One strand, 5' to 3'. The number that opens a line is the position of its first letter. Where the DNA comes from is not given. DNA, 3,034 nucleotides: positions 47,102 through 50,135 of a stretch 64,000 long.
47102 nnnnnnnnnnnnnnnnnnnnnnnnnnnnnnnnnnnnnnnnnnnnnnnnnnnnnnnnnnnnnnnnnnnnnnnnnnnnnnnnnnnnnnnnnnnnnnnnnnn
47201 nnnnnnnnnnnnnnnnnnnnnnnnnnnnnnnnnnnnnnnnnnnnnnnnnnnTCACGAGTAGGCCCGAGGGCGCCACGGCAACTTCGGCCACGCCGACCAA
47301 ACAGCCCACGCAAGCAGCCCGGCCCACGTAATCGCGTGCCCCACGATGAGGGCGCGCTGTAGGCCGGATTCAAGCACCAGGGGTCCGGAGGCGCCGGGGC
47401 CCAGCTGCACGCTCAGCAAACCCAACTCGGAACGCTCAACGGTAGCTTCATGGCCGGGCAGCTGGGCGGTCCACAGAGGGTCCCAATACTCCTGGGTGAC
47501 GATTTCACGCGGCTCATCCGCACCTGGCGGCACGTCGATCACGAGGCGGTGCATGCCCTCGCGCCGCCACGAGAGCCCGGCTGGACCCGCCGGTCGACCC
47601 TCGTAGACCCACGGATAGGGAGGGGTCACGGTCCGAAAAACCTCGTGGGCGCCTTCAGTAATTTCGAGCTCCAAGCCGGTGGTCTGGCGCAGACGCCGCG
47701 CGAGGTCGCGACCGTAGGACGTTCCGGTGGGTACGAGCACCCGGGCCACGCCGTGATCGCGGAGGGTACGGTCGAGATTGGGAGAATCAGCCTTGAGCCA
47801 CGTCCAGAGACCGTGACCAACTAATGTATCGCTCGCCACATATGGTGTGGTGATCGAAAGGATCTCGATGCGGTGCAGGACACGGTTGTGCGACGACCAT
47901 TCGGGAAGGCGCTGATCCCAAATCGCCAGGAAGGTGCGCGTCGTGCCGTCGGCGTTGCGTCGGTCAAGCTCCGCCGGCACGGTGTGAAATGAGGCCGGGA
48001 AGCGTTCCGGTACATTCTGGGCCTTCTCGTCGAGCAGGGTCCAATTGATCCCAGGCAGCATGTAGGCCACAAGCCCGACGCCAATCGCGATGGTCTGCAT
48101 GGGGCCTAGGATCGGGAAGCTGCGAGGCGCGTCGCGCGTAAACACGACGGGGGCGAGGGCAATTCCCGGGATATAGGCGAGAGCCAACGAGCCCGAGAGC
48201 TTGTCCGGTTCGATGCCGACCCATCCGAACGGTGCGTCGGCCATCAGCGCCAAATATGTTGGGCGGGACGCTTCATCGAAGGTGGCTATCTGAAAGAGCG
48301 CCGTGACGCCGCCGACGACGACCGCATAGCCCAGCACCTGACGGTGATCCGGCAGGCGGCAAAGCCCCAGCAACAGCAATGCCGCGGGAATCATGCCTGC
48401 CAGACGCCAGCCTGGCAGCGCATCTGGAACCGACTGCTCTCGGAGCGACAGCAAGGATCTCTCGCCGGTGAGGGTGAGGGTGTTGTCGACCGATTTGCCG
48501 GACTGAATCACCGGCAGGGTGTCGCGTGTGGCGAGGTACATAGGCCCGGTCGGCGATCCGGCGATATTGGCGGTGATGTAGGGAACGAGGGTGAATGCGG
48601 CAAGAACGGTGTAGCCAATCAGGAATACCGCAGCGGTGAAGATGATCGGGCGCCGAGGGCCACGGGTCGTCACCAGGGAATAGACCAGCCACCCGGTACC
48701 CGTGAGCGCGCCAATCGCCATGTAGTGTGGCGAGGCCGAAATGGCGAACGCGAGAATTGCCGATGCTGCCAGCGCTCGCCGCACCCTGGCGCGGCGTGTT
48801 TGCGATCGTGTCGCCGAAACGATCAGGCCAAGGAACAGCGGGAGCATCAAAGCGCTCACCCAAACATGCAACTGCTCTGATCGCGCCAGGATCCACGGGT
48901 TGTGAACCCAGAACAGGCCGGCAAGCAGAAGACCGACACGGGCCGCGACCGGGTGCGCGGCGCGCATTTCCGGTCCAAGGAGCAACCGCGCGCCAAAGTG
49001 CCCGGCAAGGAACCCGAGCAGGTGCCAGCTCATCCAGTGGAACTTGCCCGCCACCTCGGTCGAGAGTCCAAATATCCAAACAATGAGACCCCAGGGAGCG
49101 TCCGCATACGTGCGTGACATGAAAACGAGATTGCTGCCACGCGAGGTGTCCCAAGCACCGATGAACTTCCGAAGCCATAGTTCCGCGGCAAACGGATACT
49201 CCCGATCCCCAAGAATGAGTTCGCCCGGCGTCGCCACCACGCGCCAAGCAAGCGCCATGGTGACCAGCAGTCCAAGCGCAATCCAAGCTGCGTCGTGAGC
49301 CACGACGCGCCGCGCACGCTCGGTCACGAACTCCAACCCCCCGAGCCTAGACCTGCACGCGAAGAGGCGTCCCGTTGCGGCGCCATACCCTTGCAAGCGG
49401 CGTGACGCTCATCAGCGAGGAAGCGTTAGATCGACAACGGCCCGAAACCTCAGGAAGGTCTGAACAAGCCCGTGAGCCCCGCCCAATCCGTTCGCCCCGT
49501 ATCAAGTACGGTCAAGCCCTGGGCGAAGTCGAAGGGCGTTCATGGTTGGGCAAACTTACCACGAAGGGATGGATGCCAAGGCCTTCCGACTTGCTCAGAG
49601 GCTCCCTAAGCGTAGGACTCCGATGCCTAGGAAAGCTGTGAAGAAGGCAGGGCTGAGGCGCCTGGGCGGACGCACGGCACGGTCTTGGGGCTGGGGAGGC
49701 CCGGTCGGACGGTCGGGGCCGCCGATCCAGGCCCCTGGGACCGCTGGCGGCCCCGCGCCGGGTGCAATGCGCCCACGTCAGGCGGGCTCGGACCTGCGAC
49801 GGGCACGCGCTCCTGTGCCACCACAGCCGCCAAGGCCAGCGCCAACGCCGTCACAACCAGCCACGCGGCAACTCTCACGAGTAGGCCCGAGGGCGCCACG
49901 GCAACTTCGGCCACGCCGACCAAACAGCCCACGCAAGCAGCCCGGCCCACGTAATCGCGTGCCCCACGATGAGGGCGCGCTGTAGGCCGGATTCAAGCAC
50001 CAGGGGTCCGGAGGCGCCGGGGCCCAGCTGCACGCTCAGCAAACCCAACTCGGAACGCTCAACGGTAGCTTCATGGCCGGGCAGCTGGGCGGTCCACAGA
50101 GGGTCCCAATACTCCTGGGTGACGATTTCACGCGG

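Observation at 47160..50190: Recent duplication or gene conversion: a near-identical ~400-bp block at the 3' ends of A2 and A3, plus a truncated companion remnant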

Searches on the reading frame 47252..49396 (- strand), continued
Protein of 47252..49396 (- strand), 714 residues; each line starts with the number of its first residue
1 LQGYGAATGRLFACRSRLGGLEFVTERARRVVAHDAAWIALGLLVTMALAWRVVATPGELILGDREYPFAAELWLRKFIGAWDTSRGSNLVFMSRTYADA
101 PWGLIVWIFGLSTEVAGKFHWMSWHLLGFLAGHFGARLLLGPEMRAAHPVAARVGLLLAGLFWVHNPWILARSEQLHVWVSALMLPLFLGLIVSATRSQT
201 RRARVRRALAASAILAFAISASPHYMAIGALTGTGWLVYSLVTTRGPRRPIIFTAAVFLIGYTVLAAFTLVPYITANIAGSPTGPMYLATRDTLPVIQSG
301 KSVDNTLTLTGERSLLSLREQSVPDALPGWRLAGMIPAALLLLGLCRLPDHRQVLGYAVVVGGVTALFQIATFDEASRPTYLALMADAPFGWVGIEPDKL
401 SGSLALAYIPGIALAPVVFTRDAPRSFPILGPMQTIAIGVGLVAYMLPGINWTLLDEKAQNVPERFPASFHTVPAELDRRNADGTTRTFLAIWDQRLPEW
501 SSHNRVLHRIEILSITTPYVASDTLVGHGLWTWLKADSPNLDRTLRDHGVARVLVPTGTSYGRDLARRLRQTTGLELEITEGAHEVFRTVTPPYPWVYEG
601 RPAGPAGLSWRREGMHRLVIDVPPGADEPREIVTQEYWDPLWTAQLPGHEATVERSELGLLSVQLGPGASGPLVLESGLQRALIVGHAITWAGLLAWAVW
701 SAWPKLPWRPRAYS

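Call 44: fold_search(model_id=the predicted structure, library=pdb)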
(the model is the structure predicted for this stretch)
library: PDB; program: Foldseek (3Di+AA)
matches with E <= 10: 407; with E <= 0.001: 16
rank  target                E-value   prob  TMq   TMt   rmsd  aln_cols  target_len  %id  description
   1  6w98_A                5.8e-09  1.00  0.49  0.29  17.9       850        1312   11  Single-Particle Cryo-EM Structure of Arabinofuranosyltransferase AftD from Mycobacteria (released 2020-05-13)
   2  6wby                  7.2e-09  1.00  0.48  0.29  18.5       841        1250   12  Single-Particle Cryo-EM Structure of Arabinofuranosyltransferase AftD from Mycobacteria, Mutant R1389S Class 2 (released 2020-05-13)
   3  6wbx                  4.1e-07  1.00  0.49  0.30  18.4       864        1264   12  Single-Particle Cryo-EM Structure of Arabinofuranosyltransferase AftD from Mycobacteria, Mutant R1389S Class 1 (released 2020-05-13)
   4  8age_A                4.8e-06  1.00  0.45  0.49  11.1       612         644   14  Structure of yeast oligosaccharylransferase complex with acceptor peptide bound (released 2022-12-07)
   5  7oci_F                1.9e-05  1.00  0.44  0.48  11.8       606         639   11  Cryo-EM structure of yeast Ost6p containing oligosaccharyltransferase complex (released 2022-02-16)
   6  8agc_A                2.1e-05  1.00  0.44  0.45   9.3       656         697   12  Structure of yeast oligosaccharylransferase complex with lipid-linked oligosaccharide and non-acceptor peptide bound (released 2022-12-07)
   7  8b6l_I                3.5e-05  1.00  0.42  0.44  17.2       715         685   12  Subtomogram average of the human Sec61-TRAP-OSTA-translocon (released 2022-12-07)
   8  6s7o_A                5.0e-05  1.00  0.47  0.50  10.2       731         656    9  Cryo-EM structure of human oligosaccharyltransferase complex OST-A (released 2019-12-18)
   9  6ezn_F                6.4e-05  1.00  0.42  0.45  12.4       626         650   11  Cryo-EM structure of the yeast oligosaccharyltransferase (OST) complex (released 2018-01-17)
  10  5ezm                  1.4e-04  1.00  0.38  0.48  13.2       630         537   15  Crystal Structure of ArnT from Cupriavidus metallidurans in the apo state (released 2016-02-17)
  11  9n9j_I                1.6e-04  1.00  0.45  0.46  10.4       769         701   10  Structure of a GRP94 folding intermediate engaged with a CCDC134- and FKBP11-bound secretory translocon (released 2025-11-19)
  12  7e9s_A                1.6e-04  1.00  0.45  0.38  11.9       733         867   11  Archaeal oligosaccharyltransferase AglB from Archaeoglobus fulgidus in complex with an inhibitory peptide and a dolich (released 2021-09-08)
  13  3waj                  1.7e-04  1.00  0.35  0.32  17.7       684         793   12  Crystal structure of the Archaeoglobus fulgidus oligosaccharyltransferase (O29867_ARCFU) complex with Zn and sulfate (released 2013-10-30)
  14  5f15                  2.6e-04  1.00  0.40  0.50  12.3       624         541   14  Crystal Structure of ArnT from Cupriavidus metallidurans bound to Undecaprenyl phosphate (released 2016-02-17)
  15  8if8_C                3.5e-04  1.00  0.35  0.40  16.2       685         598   13  Arabinosyltransferase AftA (released 2023-05-31)
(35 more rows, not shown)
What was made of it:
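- On GT-C superfamily glycosyltransferase: Foldseek against the PDB gives AftD 5.8e-9, STT3 5e-6, ArnT 1.4e-4, AftA 3.5e-4, AglB and PglB, all at probability 1.0 (call 44).
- Closest known: Mycobacterial GT-C arabinosyltransferases. Same: AftD is the best structural match, at E 6e-9 (call 44).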

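Call 56: find_encoding_contigs(protein=P0008, flank=6000, max_places=3)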
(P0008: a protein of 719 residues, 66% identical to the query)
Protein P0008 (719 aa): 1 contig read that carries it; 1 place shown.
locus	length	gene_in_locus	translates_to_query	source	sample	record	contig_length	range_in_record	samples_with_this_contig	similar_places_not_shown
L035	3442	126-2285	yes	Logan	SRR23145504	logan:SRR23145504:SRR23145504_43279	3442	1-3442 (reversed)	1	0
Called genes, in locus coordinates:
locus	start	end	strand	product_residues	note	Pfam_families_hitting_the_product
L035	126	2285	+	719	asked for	-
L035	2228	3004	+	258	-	-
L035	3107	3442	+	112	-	?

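Call 57: find_encoding_contigs(protein=P0011, flank=6000, max_places=3)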
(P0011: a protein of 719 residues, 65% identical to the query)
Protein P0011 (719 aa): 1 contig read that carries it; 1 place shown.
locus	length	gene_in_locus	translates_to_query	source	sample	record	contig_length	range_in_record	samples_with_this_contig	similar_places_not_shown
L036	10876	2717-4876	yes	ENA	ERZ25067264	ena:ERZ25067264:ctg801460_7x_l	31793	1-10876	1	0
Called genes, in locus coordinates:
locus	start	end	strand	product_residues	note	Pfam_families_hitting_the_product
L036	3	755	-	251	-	?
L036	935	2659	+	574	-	PF04055:Radical_SAM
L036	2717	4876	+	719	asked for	-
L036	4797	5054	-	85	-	-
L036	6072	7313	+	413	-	PF13439:Glyco_transf_4 (weak), PF00534:Glycos_transf_1, PF13692:Glyco_trans_1_4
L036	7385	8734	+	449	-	-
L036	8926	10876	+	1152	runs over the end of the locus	-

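Call 60: find_related_loci(query=A1, collection=metagenome_contigs, flank=6000)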
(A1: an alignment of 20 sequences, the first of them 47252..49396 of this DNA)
Query A1 (714 aa) in metagenome_contigs; peptide patterns used: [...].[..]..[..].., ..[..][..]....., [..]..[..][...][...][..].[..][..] (x = any residue, [..] = any of these).
182 stretches matched a pattern; 2 encode a relative of the query (tblastn E <= 1e-3); 2 distinct loci.
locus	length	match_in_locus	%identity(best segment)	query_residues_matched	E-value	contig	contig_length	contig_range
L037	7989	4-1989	29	35-702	1e-38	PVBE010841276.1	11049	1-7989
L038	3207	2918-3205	63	30-125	2e-32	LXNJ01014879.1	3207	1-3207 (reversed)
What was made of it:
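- Tried and rejected: A family scan of the JGI metagenomes returned only 2 distant or partial loci (call 60).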

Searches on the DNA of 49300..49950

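Call 48: search_rna_families(source=window, start=49300, end=49950, threshold=evalue, max_evalue=1)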
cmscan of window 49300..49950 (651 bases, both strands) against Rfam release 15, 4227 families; matches with E-value up to 1: 1.
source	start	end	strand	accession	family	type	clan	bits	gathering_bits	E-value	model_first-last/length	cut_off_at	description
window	49715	49754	-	RF02805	PyrR207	Gene; snRNA; snoRNA; HACA-box;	-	19.7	60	0.36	7-47/65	no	Pyrobaculum sRNA 207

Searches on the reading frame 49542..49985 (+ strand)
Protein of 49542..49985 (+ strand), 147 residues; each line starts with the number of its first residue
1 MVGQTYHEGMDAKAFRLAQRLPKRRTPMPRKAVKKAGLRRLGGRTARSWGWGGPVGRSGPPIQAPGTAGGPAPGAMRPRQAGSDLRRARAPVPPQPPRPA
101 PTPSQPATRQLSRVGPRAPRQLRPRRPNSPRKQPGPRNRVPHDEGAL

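Call 74: find_encoding_contigs(protein=window:49542-49985:+, flank=5000, max_places=8)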
Protein window:49542-49985:+ (147 aa): no gene with exactly this product is on record in the collection.
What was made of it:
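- Tried and rejected: A look-up of the 147-aa plus-strand ORF across the joint, meant to find independent contigs spanning it, was not on record (call 74).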
